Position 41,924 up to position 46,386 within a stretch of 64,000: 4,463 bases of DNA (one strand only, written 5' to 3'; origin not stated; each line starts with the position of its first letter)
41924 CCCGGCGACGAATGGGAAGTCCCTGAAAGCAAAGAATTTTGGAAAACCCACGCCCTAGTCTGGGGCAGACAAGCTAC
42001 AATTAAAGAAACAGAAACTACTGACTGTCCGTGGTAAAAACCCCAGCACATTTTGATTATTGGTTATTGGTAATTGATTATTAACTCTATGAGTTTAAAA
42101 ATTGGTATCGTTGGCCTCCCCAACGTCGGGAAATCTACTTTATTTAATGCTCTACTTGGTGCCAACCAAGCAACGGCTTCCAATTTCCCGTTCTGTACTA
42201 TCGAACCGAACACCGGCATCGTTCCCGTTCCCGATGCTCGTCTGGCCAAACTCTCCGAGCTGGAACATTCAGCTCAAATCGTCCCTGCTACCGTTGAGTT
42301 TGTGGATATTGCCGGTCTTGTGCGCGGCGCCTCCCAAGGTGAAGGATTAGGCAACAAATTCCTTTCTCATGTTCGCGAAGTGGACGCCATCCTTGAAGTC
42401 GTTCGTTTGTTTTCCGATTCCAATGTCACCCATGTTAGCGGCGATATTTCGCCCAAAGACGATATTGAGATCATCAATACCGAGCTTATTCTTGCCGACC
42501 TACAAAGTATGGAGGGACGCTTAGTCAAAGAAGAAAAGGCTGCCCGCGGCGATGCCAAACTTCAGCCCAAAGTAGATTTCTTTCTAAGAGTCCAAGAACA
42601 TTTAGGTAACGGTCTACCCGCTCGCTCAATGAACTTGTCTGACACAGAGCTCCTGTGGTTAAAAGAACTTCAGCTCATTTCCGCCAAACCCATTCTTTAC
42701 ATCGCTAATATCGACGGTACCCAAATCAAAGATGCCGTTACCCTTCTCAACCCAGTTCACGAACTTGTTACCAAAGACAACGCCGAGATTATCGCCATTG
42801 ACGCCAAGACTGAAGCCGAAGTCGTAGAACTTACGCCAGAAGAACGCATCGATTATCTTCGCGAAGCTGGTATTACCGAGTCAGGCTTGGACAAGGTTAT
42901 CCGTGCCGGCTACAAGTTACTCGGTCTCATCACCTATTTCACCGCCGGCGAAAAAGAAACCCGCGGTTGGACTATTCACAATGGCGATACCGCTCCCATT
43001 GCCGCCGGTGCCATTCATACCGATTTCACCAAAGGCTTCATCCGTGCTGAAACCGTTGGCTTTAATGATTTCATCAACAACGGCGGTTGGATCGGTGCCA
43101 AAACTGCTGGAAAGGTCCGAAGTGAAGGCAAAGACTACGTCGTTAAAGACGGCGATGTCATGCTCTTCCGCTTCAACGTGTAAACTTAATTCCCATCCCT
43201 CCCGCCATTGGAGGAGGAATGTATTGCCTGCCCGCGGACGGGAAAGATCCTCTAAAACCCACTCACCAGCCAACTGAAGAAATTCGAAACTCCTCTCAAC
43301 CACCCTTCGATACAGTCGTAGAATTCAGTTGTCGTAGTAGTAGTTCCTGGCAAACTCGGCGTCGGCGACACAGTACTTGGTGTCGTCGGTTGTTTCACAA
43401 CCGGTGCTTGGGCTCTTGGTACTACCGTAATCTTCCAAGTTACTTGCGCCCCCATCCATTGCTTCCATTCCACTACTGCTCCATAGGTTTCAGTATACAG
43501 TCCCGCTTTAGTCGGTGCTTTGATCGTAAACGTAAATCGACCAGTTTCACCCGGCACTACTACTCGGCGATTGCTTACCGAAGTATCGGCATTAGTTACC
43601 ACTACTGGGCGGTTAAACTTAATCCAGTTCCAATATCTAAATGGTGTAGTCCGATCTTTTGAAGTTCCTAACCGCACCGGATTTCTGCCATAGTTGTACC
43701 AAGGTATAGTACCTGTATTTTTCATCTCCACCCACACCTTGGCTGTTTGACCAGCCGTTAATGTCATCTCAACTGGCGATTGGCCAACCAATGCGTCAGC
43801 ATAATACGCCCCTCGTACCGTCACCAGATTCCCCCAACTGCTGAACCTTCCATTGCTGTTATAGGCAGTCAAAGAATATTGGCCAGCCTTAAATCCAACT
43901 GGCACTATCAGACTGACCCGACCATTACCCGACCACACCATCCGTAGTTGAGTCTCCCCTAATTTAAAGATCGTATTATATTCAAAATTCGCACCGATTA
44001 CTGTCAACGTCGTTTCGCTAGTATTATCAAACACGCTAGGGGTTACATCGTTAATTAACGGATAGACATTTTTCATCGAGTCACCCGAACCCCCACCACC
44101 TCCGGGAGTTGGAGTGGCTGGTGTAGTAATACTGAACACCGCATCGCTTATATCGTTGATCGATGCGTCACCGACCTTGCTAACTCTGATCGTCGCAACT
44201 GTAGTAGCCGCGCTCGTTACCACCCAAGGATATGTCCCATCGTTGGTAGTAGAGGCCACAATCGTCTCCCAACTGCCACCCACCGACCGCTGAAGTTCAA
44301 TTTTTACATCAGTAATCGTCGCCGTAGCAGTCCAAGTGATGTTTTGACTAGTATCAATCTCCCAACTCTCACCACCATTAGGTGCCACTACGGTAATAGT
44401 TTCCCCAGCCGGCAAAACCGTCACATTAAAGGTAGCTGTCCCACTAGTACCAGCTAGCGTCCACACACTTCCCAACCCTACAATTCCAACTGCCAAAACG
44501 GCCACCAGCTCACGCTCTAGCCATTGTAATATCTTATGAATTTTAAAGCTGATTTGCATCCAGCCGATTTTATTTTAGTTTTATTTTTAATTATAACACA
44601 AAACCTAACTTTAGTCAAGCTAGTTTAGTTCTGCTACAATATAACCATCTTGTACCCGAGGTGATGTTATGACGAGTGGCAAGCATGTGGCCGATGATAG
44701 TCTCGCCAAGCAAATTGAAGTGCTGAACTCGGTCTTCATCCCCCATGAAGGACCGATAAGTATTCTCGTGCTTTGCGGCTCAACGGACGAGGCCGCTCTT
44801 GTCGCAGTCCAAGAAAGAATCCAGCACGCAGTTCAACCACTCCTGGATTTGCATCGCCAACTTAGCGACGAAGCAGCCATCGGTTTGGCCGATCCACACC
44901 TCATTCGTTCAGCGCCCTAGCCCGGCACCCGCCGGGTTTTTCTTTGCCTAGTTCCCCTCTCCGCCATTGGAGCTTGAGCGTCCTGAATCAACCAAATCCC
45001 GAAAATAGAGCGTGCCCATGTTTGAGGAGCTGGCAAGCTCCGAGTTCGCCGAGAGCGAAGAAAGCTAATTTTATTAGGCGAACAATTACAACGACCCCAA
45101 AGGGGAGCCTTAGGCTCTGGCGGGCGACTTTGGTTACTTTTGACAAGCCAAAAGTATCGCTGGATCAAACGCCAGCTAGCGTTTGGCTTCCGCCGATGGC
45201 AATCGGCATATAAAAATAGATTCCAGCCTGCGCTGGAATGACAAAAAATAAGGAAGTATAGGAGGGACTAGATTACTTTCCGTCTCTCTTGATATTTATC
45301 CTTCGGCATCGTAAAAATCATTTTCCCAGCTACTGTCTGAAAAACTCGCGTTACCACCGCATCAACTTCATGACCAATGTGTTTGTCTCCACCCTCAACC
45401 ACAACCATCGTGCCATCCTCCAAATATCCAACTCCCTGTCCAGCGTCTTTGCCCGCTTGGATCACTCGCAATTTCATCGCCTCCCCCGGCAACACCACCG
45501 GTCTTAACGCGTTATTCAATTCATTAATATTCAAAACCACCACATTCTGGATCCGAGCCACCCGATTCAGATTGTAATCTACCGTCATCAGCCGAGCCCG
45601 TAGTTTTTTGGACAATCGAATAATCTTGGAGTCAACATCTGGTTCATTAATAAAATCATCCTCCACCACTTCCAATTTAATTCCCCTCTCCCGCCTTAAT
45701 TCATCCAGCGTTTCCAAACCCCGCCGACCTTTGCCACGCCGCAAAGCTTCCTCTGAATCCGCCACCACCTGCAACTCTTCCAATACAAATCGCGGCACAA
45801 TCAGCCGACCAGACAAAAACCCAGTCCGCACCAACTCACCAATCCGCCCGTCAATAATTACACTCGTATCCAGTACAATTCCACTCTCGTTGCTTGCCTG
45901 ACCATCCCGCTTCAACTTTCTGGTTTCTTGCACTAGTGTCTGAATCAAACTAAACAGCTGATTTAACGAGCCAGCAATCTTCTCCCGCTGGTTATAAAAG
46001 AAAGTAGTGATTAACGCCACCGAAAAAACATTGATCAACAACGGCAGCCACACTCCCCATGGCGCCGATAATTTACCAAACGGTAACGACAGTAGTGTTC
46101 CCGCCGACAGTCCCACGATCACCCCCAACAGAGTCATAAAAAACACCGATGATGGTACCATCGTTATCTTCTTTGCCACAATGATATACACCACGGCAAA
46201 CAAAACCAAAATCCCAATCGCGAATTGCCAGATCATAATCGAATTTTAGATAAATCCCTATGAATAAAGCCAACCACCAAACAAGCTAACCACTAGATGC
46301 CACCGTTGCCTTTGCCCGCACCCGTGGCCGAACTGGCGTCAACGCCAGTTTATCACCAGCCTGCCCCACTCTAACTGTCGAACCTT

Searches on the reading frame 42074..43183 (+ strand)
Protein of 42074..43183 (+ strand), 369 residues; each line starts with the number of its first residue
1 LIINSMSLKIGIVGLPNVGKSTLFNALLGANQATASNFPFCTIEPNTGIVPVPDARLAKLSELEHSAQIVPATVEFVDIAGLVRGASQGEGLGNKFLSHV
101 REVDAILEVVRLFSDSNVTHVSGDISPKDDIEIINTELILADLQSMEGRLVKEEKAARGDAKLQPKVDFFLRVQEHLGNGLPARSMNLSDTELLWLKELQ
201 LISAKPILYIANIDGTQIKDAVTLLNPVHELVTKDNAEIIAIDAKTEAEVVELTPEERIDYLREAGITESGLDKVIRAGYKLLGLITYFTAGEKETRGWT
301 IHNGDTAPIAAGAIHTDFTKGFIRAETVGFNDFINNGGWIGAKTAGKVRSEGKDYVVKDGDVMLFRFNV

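Call 8: search_protein_families(library=ncbifam, proteins=[window:42074-43183:+])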
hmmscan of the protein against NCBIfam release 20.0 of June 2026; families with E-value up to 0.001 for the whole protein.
window:42074-43183:+ (369 aa): 20 families
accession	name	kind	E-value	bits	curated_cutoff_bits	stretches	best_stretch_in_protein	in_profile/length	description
TIGR00092.1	TIGR00092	equivalog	3.8e-131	437.6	279.2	1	6-369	1-368/368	redox-regulated ATPase YchF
NF007171.0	PRK09602.1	subfamily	1.6e-33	116.1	387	1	6-263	1-272/397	YchF-related putative GTPase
NF008956.1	PRK12299.1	equivalog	6.1e-19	68.2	300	1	9-138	160-260/327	GTPase ObgE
TIGR02729.1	Obg_CgtA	equivalog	2.5e-18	66.2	280.25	1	9-117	159-250/329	Obg family GTPase CgtA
NF008955.0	PRK12297.1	equivalog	2.9e-18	66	406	1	10-139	162-267/429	GTPase ObgE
NF008954.1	PRK12296.1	equivalog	1.9e-15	56.3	377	1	9-141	161-269/470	GTPase ObgE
NF000908.1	PRK00089.1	equivalog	1.4e-08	34.4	237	1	10-54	6-50/291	GTPase Era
TIGR03594.1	GTPase_EngA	equivalog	1.8e-08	33.8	306.7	1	9-42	2-35/432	ribosome biogenesis GTPase Der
TIGR00436.1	era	equivalog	1.9e-08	34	116.25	1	9-44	2-37/270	GTPase Era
TIGR00231.1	small_GTP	domain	8.6e-08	32.1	42.5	1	8-111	4-92/164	GTP-binding protein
TIGR03596.1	GTPase_YlqF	equivalog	4.6e-07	29.5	208.2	1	6-42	117-153/276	ribosome biogenesis GTPase YlqF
TIGR03156.1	GTP_HflX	equivalog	7.3e-06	25.1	216.75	1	8-58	190-239/351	GTPase HflX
TIGR00437.1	feoB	equivalog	9.7e-06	24.6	315.65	1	14-53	1-39/594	ferrous iron transport protein B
TIGR03918.1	GTP_HydF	equivalog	1.4e-05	24.1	325.55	1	5-46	5-46/392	[FeFe] hydrogenase H-cluster maturation GTPase HydF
TIGR00450.1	mnmE_trmE_thdF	equivalog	1.5e-05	24.3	252.6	1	7-41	209-243/446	tRNA uridine-5-carboxymethylaminomethyl(34) synthesis GTPase MnmE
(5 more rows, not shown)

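Call 10: find_related_loci(query=window:42074-43183:+, collection=genome_contigs, flank=10000)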
Query window:42074-43183:+ (369 aa) in genome_contigs; peptide patterns used: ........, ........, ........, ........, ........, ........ (x = any residue, [..] = any of these).
600 stretches matched a pattern (row limit reached: there are more); 597 encode a relative of the query (tblastn E <= 1e-3); the best 80 are kept; 80 distinct loci.
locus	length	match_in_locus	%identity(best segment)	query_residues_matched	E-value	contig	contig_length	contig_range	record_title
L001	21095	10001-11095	58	4-369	3e-130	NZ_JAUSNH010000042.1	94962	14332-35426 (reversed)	MAG: Lacisediminimonas sp. isolate E19_metabat.bin.26_sub E19_k141_306224, whole genome shotgun sequence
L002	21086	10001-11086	55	8-369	5e-129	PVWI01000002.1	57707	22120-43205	Filamentous cyanobacterium Phorm 6 NODE_3_length_57707_cov_4.65927_ID_61559, whole genome shotgun sequence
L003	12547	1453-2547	56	4-369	8e-129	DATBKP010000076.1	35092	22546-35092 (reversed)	MAG TPA_asm: Steroidobacteraceae bacterium isolate SMAG_U3949 k141_2365631, whole genome shotgun sequence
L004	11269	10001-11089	57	6-369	9e-129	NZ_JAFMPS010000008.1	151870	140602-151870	Alcanivorax sp. 1008 NODE_8_length_151870_cov_55.510574, whole genome shotgun sequence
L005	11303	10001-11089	57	6-369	2e-128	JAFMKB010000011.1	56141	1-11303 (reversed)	MAG: Gammaproteobacteria bacterium isolate DEBay_Sum22DG08_100 NODE_124_length_56141_cov_9.260742, whole genome shotgun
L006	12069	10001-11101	56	3-369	2e-128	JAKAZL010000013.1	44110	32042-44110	MAG: Proteobacteria bacterium isolate ZJ1.bin34 NODE_938_length_44110_cov_23.730237, whole genome shotgun sequence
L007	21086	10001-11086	54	8-369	4e-128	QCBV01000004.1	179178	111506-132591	Prochlorococcus sp. AG-347-J19 Ga0115700_104, whole genome shotgun sequence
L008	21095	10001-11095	56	4-369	4e-128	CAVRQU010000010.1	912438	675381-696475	MAG: uncultured Gammaproteobacteria bacterium isolate MFD04850.bin.2.366 genome assembly, contig: contig_26969, whole ge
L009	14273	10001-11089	56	6-369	8e-127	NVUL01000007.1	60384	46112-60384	MAG: SAR86 cluster bacterium isolate NORP90 Contig_source1383C_1240, whole genome shotgun sequence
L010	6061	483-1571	57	6-369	1e-126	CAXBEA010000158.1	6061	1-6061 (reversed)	MAG TPA_asm: uncultured Neptunomonas sp. isolate ERR2762125_binner12_Refined_3 genome assembly, contig: ERZ3421902.6045,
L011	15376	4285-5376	54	5-369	8e-127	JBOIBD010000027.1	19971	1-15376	MAG: Gammaproteobacteria bacterium isolate SE1507_maxbin2.bin.32 NODE_1382_length_19971_cov_1.978583, whole genome shotg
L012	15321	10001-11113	54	2-369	3e-126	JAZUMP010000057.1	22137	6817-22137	MAG: Christensenellaceae bacterium isolate T1900044892_TS20190358.MAGScoT_cleanbin_000012 SGB_3264_k141_1978246, whole g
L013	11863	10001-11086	53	8-369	3e-126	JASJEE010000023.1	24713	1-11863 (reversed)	MAG: Microcoleaceae cyanobacterium MO_207.B10 MO_207.c_166, whole genome shotgun sequence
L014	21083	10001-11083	54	6-366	5e-126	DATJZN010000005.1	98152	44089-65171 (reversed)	MAG TPA_asm: Myxococcota bacterium isolate SMAG_U15179 k141_4422132, whole genome shotgun sequence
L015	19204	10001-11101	53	3-369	3e-126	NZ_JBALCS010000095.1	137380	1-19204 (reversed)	MAG: Nostoc sp. isolate P12567 bin 1 NODE_15_length_137380_cov_219.660174, whole genome shotgun sequence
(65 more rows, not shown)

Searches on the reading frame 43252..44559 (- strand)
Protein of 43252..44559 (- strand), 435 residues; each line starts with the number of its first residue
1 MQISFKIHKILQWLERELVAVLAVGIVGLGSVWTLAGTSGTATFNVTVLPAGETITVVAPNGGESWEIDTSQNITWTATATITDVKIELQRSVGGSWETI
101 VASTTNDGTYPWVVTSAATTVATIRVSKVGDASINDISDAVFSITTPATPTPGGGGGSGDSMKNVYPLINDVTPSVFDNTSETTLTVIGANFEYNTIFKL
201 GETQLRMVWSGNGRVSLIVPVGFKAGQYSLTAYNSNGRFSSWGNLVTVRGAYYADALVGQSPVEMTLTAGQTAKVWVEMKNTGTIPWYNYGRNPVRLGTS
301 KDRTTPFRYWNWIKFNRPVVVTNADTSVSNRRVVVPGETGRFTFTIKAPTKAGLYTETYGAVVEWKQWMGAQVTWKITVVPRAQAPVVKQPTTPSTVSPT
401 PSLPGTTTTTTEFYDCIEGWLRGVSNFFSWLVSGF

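Call 61: search_protein_families(library=pfam, proteins=[window:43252-44559:-], max_evalue=0.01)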
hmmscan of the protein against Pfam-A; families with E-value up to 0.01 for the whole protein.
window:43252-44559:- (435 aa): 2 families
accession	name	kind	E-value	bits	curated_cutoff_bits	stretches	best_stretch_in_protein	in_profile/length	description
PF01833.30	TIG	-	3e-05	24.3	20.9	1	167-238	1-75/84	IPT/TIG domain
PF16158.11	N_BRCA1_IG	-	0.0048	17.9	28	1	273-379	15-108/108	Ig-like domain from next to BRCA1 gene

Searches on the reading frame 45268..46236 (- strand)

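Call 68: search_protein_families(library=pfam, proteins=[window:45268-46236:-], max_evalue=0.01)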
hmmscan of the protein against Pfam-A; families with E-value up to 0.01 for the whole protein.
window:45268-46236:- (322 aa): 3 families
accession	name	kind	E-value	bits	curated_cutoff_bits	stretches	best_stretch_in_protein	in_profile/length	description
PF01938.26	TRAM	-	2.8e-05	24.3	21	1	259-298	13-51/61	TRAM domain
PF01850.27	PIN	-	6e-05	24.1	23.6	1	120-227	1-118/120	PIN domain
PF13638.12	PIN_4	-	0.00027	21.7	21.9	1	120-235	1-129/132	PIN domain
